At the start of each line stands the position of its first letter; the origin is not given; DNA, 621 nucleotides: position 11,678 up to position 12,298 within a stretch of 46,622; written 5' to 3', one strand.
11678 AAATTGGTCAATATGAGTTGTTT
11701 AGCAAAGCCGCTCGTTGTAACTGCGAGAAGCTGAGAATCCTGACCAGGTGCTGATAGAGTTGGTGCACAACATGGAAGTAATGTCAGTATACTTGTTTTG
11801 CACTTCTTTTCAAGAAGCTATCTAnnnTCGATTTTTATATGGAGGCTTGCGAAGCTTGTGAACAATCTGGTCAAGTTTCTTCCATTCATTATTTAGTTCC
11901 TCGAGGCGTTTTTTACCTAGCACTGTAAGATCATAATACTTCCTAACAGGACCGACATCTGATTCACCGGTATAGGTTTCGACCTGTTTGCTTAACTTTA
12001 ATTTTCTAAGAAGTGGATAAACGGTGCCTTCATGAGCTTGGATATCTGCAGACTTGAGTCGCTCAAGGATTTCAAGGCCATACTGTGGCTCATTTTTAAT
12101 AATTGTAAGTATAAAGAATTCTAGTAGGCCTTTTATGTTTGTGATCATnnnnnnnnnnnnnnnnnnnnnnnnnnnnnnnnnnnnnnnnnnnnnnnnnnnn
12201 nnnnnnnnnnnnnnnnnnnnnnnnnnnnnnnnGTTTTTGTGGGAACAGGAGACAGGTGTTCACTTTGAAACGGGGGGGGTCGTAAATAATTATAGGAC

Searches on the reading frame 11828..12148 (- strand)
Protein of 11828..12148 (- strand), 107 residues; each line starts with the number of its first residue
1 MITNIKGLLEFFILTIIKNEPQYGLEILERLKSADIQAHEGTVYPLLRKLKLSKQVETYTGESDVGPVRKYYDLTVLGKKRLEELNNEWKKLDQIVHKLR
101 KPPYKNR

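Call 81: find_homologous_proteins(query=window:11828-12148:-, max_evalue=1e-10)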
Query seq(107 aa) (107 aa): 18 proteins with E <= 1e-10 among 33 candidates.
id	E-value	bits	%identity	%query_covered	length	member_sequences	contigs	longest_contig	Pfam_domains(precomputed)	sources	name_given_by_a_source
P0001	1.9e-63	229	100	100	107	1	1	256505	PF03551.21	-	-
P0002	1.5e-31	126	59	97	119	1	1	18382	PF03551.21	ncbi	-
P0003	6.3e-28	115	54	100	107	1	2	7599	PF03551.21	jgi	jgi:PadR family transcriptional regulator, regulatory protein PadR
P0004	3.3e-25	106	56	95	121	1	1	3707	PF03551.21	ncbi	-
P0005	8.3e-18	82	46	92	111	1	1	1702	PF03551.21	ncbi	-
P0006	7.8e-17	79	43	88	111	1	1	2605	PF03551.21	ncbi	-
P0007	4.5e-16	77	46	94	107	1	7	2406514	PF03551.21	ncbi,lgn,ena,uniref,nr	ncbi:PadR family transcriptional regulator [Staphylococcus massiliensis]|uniref:Transcriptional regu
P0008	3.1e-15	74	43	92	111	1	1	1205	PF03551.21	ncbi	-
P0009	4.3e-15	74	45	88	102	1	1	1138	PF03551.21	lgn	-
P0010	1.7e-14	72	46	89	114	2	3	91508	PF03551.21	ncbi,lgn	ncbi:MAG: PadR family transcriptional regulator [Planctomycetaceae bacterium]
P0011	5.4e-14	70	45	88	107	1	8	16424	PF03551.21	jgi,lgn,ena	-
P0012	9.2e-14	69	42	88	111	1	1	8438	PF03551.21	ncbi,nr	ncbi:MAG: PadR family transcriptional regulator [Planctomycetes bacterium]|nr:PadR family transcript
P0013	1.1e-13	69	40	72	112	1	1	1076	PF03551.21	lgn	-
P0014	4.7e-12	64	43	93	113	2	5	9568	PF03551.21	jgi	jgi:PadR family transcriptional regulator PadR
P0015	1.1e-11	63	44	81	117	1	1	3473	PF03551.21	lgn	-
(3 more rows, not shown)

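Call 82: find_encoding_contigs(protein=P0003, flank=2500, max_places=3)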
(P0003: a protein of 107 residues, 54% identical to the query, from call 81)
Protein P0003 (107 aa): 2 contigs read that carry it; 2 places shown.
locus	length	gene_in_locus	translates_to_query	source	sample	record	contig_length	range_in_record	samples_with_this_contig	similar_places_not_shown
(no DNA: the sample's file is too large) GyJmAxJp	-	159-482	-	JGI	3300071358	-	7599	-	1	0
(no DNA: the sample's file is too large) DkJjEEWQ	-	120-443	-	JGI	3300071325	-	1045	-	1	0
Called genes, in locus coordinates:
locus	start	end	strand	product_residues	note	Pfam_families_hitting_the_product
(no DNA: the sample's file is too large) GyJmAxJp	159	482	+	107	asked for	PF03551:PadR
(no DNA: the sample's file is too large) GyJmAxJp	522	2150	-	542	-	PF01565:FAD_binding_4, PF02913:FAD-oxidase_C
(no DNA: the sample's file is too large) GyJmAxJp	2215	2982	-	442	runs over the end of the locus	PF00270:DEAD, PF04851:ResIII (weak), PF00271:Helicase_C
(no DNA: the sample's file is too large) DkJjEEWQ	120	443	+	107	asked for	PF03551:PadR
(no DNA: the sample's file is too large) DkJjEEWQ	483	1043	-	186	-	PF02913:FAD-oxidase_C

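Call 83: find_encoding_contigs(protein=P0004, flank=2500, max_places=3)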
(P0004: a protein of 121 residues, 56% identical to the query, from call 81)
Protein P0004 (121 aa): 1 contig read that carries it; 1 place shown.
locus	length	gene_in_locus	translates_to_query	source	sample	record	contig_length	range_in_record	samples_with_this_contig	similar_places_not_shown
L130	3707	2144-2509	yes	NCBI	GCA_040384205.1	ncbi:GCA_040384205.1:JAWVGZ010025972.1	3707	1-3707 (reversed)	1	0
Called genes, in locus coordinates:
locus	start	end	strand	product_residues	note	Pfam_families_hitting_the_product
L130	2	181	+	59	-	?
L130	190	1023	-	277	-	PF03171:2OG-FeII_Oxy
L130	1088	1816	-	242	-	PF00293:NUDIX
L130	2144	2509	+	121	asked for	PF03551:PadR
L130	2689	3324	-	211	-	-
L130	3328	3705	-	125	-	?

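Call 85: find_encoding_contigs(protein=P0006, flank=2500, max_places=2)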
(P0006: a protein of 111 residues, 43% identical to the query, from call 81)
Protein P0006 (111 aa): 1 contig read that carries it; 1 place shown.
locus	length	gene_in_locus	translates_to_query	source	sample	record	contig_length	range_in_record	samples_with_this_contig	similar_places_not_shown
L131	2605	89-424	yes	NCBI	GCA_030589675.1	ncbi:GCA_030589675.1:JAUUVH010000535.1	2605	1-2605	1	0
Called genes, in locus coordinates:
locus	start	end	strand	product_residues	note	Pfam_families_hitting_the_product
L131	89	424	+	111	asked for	PF03551:PadR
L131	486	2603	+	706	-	?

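Call 86: find_encoding_contigs(protein=P0005, flank=2500, max_places=2)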
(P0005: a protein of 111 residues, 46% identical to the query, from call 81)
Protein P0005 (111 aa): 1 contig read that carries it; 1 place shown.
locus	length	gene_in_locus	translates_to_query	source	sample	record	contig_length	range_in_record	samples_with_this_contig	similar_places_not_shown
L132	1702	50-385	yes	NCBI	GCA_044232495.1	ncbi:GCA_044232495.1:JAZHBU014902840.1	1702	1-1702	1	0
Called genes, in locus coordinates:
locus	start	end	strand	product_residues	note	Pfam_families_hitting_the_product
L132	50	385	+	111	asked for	PF03551:PadR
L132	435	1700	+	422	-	?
